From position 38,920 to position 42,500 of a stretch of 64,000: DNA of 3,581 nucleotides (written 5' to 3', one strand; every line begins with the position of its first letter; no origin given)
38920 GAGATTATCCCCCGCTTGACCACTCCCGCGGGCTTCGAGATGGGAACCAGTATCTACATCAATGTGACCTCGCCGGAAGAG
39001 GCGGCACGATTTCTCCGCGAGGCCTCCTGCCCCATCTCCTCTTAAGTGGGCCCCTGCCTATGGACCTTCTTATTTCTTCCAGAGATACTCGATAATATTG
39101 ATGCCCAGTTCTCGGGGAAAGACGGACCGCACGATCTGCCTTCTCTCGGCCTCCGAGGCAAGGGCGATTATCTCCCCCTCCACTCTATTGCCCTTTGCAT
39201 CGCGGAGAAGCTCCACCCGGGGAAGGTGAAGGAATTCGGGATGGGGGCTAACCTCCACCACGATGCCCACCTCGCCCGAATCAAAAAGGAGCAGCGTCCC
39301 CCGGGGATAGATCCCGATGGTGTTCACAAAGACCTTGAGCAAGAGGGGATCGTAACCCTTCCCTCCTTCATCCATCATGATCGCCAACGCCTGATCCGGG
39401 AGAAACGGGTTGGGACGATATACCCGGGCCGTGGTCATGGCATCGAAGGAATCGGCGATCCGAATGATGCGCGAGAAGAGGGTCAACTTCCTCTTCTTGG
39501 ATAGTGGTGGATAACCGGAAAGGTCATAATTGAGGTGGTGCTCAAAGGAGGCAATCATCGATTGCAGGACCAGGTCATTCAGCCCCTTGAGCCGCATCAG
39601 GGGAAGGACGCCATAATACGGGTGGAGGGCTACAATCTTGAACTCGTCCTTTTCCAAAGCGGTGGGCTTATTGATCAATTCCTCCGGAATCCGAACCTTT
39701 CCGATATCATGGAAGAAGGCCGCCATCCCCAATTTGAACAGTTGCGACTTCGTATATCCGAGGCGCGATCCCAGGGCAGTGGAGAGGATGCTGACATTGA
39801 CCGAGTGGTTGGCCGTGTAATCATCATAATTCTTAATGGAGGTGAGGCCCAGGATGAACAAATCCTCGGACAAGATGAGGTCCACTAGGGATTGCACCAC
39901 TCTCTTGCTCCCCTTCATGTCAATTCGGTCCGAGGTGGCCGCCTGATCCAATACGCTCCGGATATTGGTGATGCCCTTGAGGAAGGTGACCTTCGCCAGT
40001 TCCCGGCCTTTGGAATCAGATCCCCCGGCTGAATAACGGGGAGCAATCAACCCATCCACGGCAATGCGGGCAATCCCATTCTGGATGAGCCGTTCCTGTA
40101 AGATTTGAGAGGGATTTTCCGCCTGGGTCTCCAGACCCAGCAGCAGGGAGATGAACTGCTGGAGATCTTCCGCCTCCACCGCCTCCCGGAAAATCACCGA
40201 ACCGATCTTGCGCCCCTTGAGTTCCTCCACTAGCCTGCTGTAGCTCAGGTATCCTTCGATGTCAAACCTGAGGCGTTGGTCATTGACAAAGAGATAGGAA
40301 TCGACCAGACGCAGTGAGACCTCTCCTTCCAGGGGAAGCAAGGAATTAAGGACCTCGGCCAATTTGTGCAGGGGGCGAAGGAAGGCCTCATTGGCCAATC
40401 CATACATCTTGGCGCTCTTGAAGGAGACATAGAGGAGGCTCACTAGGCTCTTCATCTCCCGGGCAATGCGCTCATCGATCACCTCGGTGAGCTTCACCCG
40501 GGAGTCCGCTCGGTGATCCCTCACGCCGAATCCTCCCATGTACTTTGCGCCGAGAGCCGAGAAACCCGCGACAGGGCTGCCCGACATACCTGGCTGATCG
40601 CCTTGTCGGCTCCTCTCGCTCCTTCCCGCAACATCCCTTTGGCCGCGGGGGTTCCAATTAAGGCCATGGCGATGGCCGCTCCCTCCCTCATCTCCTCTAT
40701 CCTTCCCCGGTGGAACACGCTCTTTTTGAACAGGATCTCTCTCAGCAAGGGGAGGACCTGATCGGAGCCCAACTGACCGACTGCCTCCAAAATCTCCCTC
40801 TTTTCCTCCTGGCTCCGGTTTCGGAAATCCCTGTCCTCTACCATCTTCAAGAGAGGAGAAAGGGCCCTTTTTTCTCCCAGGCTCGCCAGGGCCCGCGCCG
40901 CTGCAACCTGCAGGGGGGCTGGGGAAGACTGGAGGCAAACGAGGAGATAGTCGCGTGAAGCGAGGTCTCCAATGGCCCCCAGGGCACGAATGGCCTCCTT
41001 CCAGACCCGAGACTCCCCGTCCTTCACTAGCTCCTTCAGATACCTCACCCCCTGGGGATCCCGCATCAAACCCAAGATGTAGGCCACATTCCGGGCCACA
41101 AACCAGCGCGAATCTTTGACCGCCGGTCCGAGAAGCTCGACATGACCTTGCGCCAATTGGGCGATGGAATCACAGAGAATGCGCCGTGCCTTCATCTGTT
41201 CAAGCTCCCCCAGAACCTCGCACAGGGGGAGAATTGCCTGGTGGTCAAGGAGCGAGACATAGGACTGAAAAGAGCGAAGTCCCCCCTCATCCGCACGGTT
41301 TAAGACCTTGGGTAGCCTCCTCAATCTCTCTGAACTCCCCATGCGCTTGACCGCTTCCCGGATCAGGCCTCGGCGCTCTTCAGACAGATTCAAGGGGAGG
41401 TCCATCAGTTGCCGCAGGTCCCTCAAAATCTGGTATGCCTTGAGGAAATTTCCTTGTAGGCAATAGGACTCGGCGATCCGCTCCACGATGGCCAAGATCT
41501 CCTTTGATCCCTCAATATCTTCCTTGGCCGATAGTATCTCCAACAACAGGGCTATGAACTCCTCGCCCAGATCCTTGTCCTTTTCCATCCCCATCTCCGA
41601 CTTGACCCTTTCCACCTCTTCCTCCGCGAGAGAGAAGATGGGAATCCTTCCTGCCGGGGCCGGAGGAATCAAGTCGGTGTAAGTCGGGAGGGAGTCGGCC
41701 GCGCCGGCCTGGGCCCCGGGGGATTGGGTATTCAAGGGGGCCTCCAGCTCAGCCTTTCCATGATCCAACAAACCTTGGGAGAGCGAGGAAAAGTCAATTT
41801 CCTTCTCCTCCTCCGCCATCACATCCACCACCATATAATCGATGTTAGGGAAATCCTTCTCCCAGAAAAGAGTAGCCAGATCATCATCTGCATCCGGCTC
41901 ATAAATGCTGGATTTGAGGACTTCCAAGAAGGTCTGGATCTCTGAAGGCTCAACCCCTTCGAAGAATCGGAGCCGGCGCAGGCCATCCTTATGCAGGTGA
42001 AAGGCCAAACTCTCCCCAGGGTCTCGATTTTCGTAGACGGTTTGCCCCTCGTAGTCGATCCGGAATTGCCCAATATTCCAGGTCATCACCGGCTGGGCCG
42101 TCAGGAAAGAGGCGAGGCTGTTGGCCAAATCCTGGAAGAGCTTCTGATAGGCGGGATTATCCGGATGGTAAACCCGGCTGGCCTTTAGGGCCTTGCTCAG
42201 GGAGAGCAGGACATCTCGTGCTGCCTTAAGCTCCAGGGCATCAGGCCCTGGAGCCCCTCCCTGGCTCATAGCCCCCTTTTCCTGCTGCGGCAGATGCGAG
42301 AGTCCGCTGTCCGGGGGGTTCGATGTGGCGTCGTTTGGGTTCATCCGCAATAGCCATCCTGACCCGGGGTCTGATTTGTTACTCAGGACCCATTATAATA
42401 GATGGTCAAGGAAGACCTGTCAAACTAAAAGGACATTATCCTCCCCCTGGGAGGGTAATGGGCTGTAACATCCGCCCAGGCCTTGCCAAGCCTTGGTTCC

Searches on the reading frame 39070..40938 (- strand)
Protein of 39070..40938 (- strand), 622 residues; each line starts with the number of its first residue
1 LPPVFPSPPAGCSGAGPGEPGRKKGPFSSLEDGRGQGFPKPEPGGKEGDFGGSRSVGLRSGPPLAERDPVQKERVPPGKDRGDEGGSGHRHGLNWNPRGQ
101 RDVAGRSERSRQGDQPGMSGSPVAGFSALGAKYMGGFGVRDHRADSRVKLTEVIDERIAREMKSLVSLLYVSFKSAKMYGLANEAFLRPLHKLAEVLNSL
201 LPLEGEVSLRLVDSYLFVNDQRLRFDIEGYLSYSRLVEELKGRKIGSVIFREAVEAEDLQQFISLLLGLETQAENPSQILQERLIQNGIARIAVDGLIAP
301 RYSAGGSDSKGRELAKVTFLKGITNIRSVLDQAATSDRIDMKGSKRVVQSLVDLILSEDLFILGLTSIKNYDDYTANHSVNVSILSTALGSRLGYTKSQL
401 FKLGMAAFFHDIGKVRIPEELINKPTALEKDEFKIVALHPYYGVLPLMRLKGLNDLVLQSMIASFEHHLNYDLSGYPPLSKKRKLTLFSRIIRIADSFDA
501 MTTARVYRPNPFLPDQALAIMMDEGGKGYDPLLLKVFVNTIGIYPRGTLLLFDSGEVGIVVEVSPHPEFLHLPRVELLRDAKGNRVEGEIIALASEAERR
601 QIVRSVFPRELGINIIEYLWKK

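Call 83: search_protein_families(library=pfam, proteins=[window:39070-40938:-], max_evalue=0.00001)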
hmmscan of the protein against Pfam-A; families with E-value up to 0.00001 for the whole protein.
window:39070-40938:- (622 aa): 2 families
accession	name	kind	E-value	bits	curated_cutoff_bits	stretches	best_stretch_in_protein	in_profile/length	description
PF13487.12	HD_5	-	2.8e-22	79.7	27.2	1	369-531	8-168/170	HD domain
PF01966.28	HD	-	1.9e-12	47.9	22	1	376-501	2-116/116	HD domain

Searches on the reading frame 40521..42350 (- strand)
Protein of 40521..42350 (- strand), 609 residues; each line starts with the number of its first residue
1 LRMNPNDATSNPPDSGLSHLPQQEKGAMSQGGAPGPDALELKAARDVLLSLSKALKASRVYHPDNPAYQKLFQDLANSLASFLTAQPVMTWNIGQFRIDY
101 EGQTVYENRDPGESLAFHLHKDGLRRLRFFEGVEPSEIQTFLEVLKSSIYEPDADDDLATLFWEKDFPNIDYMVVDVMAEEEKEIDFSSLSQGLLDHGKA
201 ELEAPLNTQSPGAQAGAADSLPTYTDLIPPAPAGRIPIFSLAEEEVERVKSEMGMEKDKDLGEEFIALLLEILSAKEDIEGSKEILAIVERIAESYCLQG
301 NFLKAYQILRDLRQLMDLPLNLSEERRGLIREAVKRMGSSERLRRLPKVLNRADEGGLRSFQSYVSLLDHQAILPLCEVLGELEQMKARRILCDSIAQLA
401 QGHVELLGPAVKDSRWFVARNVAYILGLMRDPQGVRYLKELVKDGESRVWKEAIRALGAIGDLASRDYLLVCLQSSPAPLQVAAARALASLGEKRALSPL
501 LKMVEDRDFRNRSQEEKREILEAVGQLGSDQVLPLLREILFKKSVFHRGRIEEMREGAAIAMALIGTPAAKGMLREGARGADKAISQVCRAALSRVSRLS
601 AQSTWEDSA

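Call 83: search_protein_families(library=pfam, proteins=[window:40521-42350:-], max_evalue=0.00001)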
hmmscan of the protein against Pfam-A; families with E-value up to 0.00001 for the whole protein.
window:40521-42350:- (609 aa): 2 families
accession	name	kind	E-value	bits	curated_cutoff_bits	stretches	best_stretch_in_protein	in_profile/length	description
PF13646.12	HEAT_2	-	6.4e-29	100.5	27.7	3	406-479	3-77/88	HEAT repeats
PF03130.22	HEAT_PBS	-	3.8e-14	52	20.9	0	481-506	2-27/27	PBS lyase HEAT-like repeat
